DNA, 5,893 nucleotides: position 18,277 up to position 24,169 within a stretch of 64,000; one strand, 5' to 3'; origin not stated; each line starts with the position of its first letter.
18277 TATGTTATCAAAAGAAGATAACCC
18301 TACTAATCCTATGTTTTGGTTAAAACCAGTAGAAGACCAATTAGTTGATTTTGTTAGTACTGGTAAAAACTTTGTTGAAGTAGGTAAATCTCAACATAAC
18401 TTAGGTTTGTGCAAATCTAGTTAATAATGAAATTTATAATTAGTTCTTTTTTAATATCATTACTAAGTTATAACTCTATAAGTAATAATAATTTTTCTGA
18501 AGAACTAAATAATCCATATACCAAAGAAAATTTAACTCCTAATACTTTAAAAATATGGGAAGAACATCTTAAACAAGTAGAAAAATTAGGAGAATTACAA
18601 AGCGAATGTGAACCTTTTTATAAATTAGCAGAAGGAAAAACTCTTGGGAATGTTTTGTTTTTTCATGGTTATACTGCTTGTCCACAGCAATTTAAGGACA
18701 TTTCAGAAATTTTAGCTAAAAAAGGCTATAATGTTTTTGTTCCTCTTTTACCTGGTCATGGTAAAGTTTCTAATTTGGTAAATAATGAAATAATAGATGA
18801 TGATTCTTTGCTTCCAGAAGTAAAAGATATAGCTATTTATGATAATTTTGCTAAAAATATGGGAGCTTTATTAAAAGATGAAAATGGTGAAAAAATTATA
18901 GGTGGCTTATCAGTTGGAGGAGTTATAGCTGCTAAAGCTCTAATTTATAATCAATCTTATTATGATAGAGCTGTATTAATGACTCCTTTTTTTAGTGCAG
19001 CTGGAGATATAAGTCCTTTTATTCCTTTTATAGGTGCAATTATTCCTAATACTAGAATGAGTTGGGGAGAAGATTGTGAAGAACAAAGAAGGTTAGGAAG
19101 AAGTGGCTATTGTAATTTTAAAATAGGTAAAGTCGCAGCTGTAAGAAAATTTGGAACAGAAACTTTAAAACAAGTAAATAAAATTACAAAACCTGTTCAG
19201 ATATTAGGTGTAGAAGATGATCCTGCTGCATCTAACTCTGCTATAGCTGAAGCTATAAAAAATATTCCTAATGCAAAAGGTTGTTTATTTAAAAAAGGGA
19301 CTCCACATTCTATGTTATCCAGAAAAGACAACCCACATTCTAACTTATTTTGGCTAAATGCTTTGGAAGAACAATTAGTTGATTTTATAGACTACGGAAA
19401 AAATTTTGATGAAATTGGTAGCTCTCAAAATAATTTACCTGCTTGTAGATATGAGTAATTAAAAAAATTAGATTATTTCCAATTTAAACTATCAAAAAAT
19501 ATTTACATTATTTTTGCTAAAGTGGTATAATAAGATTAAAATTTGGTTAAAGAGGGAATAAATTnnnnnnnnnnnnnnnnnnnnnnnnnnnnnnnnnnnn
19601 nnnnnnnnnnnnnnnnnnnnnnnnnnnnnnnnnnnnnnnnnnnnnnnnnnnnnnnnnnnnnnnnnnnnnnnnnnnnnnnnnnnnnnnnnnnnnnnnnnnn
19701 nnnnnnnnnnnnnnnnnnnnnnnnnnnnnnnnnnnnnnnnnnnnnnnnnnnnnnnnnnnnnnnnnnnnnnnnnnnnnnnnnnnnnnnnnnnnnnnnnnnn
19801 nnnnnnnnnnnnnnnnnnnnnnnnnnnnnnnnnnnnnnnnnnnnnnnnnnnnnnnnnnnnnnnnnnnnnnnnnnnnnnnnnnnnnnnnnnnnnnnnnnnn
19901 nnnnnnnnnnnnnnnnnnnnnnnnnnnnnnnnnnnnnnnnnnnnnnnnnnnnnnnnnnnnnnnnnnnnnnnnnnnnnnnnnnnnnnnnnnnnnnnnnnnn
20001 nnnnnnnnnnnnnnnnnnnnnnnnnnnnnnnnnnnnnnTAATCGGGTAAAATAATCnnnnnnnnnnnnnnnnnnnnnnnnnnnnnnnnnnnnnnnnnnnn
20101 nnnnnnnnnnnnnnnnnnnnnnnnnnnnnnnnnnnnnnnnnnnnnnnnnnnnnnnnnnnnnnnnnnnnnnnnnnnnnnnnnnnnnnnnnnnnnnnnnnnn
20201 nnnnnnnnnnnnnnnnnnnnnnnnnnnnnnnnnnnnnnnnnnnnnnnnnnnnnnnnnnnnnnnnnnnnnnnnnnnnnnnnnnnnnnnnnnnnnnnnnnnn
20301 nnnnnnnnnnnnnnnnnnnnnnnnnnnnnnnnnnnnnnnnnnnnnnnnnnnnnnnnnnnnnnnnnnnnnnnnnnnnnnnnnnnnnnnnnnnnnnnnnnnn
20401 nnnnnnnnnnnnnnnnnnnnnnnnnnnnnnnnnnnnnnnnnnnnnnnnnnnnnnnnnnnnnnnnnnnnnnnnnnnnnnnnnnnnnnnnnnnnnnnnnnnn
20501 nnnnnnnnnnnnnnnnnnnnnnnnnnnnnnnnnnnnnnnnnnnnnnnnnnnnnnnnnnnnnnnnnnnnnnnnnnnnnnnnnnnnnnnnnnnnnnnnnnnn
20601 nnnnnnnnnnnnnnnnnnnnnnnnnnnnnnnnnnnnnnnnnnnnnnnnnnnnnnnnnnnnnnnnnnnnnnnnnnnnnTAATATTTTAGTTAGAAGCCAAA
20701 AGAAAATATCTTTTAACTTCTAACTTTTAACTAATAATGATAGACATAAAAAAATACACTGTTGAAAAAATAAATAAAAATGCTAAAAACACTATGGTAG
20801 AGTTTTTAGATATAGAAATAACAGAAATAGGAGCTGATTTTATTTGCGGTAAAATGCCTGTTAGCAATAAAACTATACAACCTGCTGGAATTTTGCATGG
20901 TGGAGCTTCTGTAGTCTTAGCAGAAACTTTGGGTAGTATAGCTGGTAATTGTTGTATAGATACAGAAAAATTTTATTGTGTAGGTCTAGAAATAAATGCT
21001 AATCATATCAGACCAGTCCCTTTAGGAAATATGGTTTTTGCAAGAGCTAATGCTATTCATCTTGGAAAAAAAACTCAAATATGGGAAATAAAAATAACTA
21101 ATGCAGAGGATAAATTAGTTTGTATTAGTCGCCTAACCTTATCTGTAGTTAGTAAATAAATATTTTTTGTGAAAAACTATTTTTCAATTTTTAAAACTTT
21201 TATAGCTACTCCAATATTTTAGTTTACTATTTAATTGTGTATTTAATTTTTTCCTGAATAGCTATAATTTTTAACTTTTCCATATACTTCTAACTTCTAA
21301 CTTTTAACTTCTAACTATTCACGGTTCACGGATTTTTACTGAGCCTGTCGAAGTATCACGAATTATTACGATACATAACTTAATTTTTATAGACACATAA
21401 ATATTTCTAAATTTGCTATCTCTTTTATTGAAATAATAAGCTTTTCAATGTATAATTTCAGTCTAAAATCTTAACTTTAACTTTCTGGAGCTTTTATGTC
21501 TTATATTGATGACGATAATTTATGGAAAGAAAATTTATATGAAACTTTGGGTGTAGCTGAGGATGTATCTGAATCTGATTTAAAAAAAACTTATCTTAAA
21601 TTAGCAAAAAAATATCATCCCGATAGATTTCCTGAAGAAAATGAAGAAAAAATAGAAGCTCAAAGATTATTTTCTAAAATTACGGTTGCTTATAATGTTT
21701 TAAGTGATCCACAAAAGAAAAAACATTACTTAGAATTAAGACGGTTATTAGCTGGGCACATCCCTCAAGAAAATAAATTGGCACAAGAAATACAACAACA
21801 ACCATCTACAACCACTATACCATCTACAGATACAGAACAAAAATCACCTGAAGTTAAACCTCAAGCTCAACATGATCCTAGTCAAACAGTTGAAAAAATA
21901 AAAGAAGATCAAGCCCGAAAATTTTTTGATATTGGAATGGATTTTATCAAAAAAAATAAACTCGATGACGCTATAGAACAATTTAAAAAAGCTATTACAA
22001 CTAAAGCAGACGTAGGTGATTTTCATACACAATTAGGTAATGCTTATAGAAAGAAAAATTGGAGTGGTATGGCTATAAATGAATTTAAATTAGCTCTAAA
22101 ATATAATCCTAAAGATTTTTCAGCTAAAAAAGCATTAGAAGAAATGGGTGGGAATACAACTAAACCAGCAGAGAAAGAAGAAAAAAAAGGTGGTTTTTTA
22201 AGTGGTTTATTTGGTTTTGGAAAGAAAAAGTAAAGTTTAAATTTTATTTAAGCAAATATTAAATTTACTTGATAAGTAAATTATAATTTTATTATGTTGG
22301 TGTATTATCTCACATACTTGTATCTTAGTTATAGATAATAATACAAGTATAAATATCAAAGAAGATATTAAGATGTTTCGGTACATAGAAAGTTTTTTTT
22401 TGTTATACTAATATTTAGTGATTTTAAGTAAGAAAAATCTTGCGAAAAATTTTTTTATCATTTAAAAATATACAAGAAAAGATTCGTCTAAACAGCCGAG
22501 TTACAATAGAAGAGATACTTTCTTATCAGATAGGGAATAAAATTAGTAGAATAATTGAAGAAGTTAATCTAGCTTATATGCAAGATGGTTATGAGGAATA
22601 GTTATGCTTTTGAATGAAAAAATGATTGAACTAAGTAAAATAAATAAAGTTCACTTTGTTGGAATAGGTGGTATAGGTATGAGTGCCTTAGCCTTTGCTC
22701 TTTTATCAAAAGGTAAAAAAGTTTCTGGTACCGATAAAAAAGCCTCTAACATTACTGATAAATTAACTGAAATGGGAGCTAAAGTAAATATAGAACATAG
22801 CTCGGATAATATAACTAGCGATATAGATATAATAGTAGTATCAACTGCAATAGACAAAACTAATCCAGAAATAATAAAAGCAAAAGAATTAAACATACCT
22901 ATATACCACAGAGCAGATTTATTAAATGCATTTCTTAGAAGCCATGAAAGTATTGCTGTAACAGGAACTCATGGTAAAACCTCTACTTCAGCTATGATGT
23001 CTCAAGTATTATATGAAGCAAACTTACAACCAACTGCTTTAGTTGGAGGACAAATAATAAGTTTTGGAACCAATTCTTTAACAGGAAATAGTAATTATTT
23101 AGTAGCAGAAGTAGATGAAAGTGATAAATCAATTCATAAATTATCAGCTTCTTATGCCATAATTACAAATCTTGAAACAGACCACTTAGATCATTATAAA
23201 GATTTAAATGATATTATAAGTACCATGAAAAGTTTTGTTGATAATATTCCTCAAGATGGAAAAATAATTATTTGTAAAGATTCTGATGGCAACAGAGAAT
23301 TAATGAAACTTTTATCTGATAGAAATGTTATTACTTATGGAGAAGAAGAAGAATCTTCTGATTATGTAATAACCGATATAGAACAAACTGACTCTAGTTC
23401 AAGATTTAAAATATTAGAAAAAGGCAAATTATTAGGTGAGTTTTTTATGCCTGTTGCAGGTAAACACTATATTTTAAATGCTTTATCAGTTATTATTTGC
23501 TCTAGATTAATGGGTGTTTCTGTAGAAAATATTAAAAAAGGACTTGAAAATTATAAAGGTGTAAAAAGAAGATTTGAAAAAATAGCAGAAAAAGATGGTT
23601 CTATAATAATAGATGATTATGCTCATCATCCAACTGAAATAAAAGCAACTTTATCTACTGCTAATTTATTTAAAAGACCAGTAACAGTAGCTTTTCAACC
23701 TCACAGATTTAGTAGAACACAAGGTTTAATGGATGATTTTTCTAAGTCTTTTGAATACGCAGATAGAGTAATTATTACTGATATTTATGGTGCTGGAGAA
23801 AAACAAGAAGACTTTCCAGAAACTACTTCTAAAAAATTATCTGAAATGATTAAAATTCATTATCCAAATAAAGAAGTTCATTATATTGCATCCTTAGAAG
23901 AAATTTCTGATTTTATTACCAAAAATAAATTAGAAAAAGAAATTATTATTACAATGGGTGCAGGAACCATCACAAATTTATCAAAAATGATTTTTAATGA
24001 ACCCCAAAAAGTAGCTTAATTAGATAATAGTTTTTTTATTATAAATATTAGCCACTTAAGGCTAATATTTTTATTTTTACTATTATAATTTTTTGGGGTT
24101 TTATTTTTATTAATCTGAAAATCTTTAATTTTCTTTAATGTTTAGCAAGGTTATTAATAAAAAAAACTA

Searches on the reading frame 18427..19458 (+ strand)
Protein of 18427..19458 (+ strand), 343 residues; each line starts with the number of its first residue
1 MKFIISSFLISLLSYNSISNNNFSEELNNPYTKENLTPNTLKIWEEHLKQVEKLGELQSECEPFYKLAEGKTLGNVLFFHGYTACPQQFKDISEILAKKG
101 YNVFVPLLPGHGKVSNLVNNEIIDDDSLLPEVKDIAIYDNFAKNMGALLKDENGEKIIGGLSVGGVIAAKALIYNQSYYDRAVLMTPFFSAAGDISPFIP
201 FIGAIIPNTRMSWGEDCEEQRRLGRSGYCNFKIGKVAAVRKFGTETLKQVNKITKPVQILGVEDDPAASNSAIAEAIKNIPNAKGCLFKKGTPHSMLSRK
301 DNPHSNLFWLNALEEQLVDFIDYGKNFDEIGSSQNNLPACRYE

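Call 55: search_protein_families(library=pfam, proteins=[window:18427-19458:+], max_evalue=0.00001)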
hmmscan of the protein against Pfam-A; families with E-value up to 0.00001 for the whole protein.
window:18427-19458:+ (343 aa): 3 families
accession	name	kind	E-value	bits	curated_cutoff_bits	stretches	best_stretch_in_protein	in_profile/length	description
PF12146.15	Hydrolase_4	-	4.7e-13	49.4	27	1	73-288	4-226/239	Serine aminopeptidase, S33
PF00561.26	Abhydrolase_1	-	8.8e-08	32.5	25.8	0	76-205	3-119/245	alpha/beta hydrolase fold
PF12697.13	Abhydrolase_6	-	3.6e-07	31.5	26.3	1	76-215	1-122/217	Alpha/beta hydrolase family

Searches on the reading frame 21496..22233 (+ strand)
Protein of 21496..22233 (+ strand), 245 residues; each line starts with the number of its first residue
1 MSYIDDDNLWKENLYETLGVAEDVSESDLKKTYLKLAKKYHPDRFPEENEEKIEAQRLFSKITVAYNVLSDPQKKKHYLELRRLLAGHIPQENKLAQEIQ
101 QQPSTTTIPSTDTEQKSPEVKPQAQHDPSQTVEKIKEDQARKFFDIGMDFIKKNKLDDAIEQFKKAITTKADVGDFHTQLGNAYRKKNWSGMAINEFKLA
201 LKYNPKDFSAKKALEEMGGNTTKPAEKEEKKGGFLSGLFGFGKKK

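Call 55: search_protein_families(library=pfam, proteins=[window:21496-22233:+], max_evalue=0.00001)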
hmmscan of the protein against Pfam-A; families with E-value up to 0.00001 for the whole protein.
window:21496-22233:+ (245 aa): 5 families
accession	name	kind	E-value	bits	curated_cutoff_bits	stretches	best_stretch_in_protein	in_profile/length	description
PF00226.36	DnaJ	-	4.4e-19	68.8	27.8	1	13-78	1-62/63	DnaJ domain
PF13414.12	TPR_11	-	4.1e-08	33.2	26.8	0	150-187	4-41/42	TPR repeat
PF07719.23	TPR_2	-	7.8e-08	32.3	27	0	176-207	3-34/34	Tetratricopeptide repeat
PF13181.12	TPR_8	-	3.7e-07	30.2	25.7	0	177-207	4-34/34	Tetratricopeptide repeat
PF00515.34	TPR_1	-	3.1e-06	27.2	27.8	0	143-168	4-29/34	Tetratricopeptide repeat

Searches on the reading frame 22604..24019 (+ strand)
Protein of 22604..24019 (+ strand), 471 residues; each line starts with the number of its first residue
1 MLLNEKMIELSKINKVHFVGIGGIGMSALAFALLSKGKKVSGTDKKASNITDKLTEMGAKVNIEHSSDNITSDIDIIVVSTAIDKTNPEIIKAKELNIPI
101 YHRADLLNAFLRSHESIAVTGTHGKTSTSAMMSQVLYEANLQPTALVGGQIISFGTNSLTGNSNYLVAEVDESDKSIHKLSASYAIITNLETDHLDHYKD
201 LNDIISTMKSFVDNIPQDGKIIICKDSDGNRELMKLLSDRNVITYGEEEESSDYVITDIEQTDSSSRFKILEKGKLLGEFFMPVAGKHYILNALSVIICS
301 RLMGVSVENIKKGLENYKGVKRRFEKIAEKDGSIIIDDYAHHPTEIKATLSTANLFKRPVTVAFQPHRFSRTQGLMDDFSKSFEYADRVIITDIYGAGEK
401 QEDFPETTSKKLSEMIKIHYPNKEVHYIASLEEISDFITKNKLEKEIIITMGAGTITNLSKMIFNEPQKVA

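Call 55: search_protein_families(library=pfam, proteins=[window:22604-24019:+], max_evalue=0.00001)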
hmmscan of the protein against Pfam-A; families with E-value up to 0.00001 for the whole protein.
window:22604-24019:+ (471 aa): 3 families
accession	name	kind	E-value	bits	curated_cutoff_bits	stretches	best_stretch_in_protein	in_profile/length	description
PF08245.18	Mur_ligase_M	-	5.7e-29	101.9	24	1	119-299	1-199/200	Mur ligase middle domain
PF01225.30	Mur_ligase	-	5.6e-25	88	21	1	15-113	1-93/95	Mur ligase family, catalytic domain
PF02875.26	Mur_ligase_C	-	1.8e-18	68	28.4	1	322-454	1-127/127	Mur ligase, glutamate ligase domain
